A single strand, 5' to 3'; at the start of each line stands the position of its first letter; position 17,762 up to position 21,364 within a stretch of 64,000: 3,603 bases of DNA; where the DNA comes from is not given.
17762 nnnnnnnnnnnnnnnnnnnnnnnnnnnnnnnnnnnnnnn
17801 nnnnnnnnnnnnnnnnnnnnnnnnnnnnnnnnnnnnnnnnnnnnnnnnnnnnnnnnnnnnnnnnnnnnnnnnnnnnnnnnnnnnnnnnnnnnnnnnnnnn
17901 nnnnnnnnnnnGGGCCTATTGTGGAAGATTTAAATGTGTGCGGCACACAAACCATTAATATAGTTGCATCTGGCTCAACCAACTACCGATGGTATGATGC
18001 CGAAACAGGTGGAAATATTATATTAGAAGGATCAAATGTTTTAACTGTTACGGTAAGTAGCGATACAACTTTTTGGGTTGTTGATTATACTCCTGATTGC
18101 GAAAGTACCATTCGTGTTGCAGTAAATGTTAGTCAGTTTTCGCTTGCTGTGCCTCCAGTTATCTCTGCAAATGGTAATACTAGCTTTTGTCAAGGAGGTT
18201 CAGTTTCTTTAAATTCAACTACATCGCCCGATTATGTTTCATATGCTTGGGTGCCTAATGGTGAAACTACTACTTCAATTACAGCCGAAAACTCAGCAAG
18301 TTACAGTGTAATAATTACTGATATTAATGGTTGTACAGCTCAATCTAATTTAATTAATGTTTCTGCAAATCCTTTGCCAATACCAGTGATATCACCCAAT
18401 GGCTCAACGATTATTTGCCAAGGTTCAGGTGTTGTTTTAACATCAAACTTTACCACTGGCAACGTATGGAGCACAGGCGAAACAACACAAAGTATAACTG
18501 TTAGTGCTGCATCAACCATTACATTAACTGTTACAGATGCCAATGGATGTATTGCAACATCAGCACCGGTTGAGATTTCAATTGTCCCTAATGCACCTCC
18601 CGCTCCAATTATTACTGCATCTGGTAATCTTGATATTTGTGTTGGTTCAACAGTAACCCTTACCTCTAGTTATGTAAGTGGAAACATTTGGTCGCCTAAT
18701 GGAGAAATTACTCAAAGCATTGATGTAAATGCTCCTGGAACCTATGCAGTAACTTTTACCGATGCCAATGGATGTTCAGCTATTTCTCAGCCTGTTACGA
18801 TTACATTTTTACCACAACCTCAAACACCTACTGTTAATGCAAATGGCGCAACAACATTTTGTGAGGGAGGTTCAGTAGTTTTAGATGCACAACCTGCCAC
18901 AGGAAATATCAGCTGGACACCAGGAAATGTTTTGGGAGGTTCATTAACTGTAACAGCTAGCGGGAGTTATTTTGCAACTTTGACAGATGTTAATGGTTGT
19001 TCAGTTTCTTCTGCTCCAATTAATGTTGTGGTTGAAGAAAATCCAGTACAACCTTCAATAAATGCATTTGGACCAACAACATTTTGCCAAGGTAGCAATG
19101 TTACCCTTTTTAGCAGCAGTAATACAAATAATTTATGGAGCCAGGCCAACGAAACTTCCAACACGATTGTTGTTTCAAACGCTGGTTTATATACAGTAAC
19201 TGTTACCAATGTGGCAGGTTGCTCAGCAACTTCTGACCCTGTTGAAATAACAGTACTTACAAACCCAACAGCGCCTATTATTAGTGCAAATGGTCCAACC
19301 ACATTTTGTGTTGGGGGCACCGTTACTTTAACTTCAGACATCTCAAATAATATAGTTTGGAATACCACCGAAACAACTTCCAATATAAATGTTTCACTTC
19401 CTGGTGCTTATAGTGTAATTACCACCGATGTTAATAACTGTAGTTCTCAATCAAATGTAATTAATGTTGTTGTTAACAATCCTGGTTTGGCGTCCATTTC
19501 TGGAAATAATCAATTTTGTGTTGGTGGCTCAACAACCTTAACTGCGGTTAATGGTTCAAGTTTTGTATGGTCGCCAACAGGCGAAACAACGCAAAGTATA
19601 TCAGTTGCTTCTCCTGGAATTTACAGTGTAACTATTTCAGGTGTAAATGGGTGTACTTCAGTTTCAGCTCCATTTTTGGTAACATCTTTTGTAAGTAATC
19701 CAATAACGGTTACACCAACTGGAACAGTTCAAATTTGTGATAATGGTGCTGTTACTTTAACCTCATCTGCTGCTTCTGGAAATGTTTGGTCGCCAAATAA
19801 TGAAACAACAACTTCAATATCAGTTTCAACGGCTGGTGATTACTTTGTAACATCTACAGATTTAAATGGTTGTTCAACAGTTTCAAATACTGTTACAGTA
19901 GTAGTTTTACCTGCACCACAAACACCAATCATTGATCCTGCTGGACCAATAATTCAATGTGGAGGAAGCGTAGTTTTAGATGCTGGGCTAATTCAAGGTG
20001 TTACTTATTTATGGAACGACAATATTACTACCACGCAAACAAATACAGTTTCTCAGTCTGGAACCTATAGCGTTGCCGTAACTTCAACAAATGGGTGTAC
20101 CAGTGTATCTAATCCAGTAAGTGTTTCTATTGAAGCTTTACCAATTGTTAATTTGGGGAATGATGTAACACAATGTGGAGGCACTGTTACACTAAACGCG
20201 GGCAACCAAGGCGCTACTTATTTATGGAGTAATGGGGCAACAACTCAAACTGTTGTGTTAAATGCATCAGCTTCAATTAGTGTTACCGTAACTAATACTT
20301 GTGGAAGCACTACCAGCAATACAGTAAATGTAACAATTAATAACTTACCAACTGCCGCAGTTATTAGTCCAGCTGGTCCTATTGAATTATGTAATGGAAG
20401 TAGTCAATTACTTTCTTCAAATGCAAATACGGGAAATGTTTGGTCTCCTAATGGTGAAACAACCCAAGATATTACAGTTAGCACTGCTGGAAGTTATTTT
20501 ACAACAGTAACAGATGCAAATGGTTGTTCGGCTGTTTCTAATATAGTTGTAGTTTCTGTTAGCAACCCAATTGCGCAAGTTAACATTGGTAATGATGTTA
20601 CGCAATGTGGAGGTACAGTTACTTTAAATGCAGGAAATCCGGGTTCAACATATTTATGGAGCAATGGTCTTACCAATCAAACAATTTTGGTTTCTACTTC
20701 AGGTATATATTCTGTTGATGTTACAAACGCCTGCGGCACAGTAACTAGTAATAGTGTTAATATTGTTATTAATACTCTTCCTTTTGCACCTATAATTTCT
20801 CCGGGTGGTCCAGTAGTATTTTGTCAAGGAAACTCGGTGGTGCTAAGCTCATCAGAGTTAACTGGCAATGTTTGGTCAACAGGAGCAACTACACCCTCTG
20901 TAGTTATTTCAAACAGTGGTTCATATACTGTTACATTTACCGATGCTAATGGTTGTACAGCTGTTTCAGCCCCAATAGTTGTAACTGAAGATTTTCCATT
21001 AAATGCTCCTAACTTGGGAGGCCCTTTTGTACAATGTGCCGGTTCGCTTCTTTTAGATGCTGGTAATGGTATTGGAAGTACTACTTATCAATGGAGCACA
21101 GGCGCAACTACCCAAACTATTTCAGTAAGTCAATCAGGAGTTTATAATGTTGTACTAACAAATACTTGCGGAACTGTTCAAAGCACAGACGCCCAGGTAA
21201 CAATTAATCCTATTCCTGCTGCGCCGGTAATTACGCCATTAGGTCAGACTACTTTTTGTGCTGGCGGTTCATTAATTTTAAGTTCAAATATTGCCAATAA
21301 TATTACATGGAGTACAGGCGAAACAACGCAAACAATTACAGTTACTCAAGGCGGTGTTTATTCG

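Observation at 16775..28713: SprB-like 3006-aa adhesin locus with cognate sprF and OmpA-family lipoprotein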

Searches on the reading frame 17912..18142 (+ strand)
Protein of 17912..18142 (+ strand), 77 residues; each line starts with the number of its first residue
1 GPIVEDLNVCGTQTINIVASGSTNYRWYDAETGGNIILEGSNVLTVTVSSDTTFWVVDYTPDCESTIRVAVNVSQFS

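Call 11: search_protein_families(library=pfam, proteins=[window:17912-18142:+], max_evalue=10)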
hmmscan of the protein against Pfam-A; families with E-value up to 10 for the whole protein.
seq(77 aa): 2 families
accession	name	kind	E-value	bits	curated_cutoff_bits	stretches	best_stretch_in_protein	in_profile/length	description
PF19081.6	Ig_7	-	2.1e-12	47.6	27.3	1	6-73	9-80/84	Ig-like domain CHU_C associated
PF19408.5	PKD_6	-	0.26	12.1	25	1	3-54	8-61/82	PKD-like domain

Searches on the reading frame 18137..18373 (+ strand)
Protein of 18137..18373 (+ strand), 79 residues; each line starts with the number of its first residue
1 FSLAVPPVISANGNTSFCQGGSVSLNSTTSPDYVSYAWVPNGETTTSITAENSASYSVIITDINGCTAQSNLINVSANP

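Call 11: search_protein_families(library=pfam, proteins=[window:18137-18373:+], max_evalue=10)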
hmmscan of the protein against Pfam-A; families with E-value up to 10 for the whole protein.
seq(79 aa): 2 families
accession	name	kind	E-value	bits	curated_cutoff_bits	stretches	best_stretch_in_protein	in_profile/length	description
PF19081.6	Ig_7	-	0.001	19.8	27.3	1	7-79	4-84/84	Ig-like domain CHU_C associated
PF22210.2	VP17_central_barrel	-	0.017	15.6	27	1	19-71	24-75/82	Large MCP VP17 central beta-barrel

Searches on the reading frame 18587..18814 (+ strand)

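Call 11: search_protein_families(library=pfam, proteins=[window:18587-18814:+], max_evalue=10)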
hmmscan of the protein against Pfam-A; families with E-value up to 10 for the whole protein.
seq(76 aa): 7 families
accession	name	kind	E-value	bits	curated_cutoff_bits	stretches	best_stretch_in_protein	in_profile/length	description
PF19081.6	Ig_7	-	9.7e-05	23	27.3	1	4-76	1-84/84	Ig-like domain CHU_C associated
PF18981.6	InlK_D3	-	0.0061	17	25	1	42-73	41-72/75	Internalin K domain (D3/D4)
PF04862.18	DUF642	-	0.0085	16.3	27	1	38-66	65-93/157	Protein of unknown function (DUF642)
PF18911.6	PKD_4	-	0.024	15.1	27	1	49-73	58-84/85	PKD domain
PF16403.11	Bact_surface_Ig-like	-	0.038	14.5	27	1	40-60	36-56/71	Bacterial surface protein, Ig-like domain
PF20608.4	Phage_tube_C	-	0.08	13.7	24.1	1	20-73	33-79/82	Phage tail tube protein C-terminal domain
PF18886.6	DUF5649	-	0.18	12.6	25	1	13-55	2-45/68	Repeats of unknown function (DUF5649)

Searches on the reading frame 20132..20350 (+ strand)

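Call 11: search_protein_families(library=pfam, proteins=[window:20132-20350:+], max_evalue=10)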
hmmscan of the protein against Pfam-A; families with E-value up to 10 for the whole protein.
seq(73 aa): 4 families
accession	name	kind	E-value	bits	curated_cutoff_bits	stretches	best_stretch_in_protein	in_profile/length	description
PF17963.7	Big_9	-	0.01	17.2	23.6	1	7-68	22-89/89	Bacterial Ig domain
PF22352.2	K319L-like_PKD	-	0.069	13.6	27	1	12-68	7-69/84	K319L-like, PKD domain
PF19408.5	PKD_6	-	0.29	11.9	25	1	33-67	45-82/82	PKD-like domain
PF19081.6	Ig_7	-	0.31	11.8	27.3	1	4-69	4-82/84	Ig-like domain CHU_C associated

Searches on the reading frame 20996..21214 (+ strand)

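Call 11: search_protein_families(library=pfam, proteins=[window:20996-21214:+], max_evalue=10)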
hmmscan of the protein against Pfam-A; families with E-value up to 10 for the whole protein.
seq(73 aa): 1 family
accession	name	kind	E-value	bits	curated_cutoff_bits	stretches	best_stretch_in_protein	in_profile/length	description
PF19081.6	Ig_7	-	0.19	12.5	27.3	1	33-72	43-84/84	Ig-like domain CHU_C associated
